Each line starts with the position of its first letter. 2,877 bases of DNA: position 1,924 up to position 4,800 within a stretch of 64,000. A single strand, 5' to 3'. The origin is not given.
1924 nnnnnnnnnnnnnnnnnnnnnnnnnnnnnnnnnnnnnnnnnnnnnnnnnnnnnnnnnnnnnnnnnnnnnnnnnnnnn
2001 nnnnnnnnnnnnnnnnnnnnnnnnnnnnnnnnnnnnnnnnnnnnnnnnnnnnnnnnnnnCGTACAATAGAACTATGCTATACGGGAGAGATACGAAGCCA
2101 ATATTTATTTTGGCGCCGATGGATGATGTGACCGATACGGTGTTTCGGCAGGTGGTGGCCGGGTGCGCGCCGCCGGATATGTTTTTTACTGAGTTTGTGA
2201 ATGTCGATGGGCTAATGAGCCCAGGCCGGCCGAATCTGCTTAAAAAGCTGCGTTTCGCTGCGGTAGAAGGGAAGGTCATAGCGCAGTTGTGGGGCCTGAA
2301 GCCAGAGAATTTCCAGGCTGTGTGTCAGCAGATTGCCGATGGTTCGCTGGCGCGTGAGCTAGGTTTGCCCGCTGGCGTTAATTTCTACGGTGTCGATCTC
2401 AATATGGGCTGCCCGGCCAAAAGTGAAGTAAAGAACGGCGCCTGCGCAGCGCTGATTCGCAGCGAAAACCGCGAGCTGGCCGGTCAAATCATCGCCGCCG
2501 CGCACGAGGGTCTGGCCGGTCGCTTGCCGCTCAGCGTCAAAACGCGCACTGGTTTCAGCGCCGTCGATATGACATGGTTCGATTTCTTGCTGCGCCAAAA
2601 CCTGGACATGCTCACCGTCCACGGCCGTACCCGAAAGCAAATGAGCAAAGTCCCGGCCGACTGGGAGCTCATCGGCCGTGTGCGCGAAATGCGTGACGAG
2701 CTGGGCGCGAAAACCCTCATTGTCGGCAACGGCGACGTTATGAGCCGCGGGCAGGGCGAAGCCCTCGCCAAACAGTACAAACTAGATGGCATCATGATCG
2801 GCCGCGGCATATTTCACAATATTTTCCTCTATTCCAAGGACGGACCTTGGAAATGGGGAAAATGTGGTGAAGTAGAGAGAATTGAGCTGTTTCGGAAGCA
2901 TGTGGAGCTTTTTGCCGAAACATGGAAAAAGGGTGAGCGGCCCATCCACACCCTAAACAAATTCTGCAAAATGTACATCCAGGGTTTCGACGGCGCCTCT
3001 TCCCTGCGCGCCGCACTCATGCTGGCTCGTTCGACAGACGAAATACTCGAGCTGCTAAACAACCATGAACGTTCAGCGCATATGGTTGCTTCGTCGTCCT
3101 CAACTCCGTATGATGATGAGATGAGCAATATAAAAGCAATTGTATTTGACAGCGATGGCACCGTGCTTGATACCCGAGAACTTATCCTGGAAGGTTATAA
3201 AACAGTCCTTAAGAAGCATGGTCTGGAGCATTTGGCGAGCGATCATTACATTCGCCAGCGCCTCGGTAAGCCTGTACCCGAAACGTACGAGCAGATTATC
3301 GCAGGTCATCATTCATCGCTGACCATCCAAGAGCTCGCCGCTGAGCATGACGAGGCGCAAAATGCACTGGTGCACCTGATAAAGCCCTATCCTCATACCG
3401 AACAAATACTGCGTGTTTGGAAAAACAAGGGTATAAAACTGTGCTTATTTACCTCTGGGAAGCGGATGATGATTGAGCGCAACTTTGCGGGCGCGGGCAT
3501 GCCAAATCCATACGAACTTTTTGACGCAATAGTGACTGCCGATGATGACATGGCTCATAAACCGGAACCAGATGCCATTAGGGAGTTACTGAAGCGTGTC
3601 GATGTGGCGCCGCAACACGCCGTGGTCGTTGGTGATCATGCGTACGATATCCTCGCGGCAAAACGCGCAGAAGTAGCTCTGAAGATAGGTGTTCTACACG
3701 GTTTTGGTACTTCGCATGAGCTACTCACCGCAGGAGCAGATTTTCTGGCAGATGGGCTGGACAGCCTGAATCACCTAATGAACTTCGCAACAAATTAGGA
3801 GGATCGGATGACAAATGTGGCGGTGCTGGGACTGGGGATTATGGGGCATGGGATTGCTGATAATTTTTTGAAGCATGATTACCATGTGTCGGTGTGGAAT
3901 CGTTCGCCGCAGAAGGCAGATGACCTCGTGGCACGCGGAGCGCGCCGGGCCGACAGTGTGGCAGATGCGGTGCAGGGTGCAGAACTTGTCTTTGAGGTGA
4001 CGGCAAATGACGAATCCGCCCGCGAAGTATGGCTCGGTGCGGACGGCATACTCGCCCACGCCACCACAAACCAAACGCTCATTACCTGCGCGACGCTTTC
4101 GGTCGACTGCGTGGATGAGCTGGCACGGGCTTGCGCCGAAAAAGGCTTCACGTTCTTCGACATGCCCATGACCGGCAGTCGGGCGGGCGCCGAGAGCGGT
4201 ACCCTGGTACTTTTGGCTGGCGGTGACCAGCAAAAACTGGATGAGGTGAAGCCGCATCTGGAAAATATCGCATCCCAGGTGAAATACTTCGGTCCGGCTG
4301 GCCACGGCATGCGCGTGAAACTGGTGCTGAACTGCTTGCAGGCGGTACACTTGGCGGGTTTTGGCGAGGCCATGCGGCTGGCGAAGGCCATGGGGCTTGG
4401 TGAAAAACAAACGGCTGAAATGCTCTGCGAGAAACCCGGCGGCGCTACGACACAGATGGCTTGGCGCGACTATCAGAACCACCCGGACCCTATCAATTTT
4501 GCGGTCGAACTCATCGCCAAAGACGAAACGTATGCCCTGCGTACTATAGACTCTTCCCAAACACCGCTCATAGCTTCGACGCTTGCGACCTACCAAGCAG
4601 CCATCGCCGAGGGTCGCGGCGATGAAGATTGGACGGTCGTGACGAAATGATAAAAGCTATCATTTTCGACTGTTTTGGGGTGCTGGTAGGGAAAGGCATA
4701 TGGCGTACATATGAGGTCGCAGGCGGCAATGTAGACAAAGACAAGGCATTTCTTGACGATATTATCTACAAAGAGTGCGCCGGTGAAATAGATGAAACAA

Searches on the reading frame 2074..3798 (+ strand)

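Call 75: search_protein_families(library=pfam, proteins=[window:2074-3798:+], max_evalue=0.0001)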
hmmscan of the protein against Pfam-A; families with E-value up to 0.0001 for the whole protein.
window:2074-3798:+ (574 aa): 5 families
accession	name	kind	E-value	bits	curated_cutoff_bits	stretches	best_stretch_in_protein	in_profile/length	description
PF01207.24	Dus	-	2.4e-35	122.6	20.4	1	12-329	1-303/311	Dihydrouridine synthase (Dus)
PF13419.12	HAD_2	-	7.6e-32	111.3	23.8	1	356-534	1-173/178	Haloacid dehalogenase-like hydrolase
PF00702.32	Hydrolase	-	8e-25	88.8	26.4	1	353-532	1-190/191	haloacid dehalogenase-like hydrolase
PF13242.12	Hydrolase_like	-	2.1e-09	37.6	22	1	495-563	3-73/75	HAD-hyrolase-like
PF12710.13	HAD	-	5e-07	30.8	27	1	356-530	1-189/189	haloacid dehalogenase-like hydrolase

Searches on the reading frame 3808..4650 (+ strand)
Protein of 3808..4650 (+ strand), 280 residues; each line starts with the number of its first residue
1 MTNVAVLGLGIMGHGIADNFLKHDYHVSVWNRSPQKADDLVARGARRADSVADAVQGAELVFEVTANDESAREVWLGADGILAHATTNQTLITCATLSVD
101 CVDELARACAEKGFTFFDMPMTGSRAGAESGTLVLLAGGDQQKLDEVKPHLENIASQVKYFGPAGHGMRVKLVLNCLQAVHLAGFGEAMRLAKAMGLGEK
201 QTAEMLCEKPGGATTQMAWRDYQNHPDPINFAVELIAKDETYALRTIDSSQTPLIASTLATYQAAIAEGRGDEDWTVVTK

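Call 42: search_protein_families(library=pfam, proteins=[window:3808-4650:+], max_evalue=0.0001)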
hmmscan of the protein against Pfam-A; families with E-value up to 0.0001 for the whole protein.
window:3808-4650:+ (280 aa): 5 families
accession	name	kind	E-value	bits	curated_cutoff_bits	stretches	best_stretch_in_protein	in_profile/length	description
PF03446.21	NAD_binding_2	-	9e-42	143.3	21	1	3-162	1-161/161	NAD binding domain of 6-phosphogluconate dehydrogenase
PF14833.11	NAD_binding_11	-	6.7e-12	46.2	30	1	165-277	1-117/122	NAD-binding of NADP-dependent 3-hydroxyisobutyrate dehydrogenase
PF03807.23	F420_oxidored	-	8e-08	33.2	21.6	1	4-62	2-64/94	NADP oxidoreductase coenzyme F420-dependent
PF02737.24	3HCDH_N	-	9.7e-07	29.3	22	1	3-50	1-48/180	3-hydroxyacyl-CoA dehydrogenase, NAD binding domain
PF01488.26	Shikimate_DH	-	4.7e-05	23.9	24.3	1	3-68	14-86/138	Shikimate / quinate 5-dehydrogenase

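Call 55: search_solved_structures(query=window:3808-4650:+, show_alignments=1, max_evalue=1e-20)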
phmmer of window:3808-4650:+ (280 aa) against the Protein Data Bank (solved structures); distinct sequences matched with E-value up to 1e-20: 15.
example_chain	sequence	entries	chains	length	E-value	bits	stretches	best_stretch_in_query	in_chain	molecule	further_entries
3q3c_A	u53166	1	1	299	7.1e-39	137.2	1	2-280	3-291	Probable 3-hydroxyisobutyrate dehydrogenase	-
3obb_A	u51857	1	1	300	7.2e-39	137.2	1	2-280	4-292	Probable 3-hydroxyisobutyrate dehydrogenase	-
3pef_A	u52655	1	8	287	1.4e-36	129.6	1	6-279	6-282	6-phosphogluconate dehydrogenase, NAD-binding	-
3pdu_A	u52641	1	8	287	5.7e-36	127.7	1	1-278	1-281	3-hydroxyisobutyrate dehydrogenase family protein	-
2uyy_A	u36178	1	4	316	3.4e-31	112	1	4-278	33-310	N-PAC PROTEIN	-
3w6u_A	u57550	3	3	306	3.9e-29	105.3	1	4-211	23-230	6-phosphogluconate dehydrogenase, NAD-binding protein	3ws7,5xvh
3doj_A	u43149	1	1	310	6.7e-29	104.5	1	2-278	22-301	Dehydrogenase-like protein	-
6sm7_A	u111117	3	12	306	1.8e-28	103.1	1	2-278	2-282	3-sulfolactaldehyde reductase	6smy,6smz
3w6z_A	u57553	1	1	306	2.7e-28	102.5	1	4-211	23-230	6-phosphogluconate dehydrogenase, NAD-binding protein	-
1vpd_A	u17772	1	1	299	1.5e-27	100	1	3-276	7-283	TARTRONATE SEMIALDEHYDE REDUCTASE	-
2gf2_A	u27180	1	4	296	1.9e-26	96.4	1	4-277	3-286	3-hydroxyisobutyrate dehydrogenase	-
2i9p_A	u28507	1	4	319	2.3e-26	96.2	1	4-277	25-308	3-hydroxyisobutyrate dehydrogenase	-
3cky_A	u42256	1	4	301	6e-26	94.8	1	4-279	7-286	2-hydroxymethyl glutarate dehydrogenase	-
1wp4_A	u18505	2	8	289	1.2e-24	90.6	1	2-268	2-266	3-hydroxyisobutyrate dehydrogenase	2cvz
5u5g_A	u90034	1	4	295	3.1e-23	85.9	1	4-252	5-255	6-phosphogluconate dehydrogenase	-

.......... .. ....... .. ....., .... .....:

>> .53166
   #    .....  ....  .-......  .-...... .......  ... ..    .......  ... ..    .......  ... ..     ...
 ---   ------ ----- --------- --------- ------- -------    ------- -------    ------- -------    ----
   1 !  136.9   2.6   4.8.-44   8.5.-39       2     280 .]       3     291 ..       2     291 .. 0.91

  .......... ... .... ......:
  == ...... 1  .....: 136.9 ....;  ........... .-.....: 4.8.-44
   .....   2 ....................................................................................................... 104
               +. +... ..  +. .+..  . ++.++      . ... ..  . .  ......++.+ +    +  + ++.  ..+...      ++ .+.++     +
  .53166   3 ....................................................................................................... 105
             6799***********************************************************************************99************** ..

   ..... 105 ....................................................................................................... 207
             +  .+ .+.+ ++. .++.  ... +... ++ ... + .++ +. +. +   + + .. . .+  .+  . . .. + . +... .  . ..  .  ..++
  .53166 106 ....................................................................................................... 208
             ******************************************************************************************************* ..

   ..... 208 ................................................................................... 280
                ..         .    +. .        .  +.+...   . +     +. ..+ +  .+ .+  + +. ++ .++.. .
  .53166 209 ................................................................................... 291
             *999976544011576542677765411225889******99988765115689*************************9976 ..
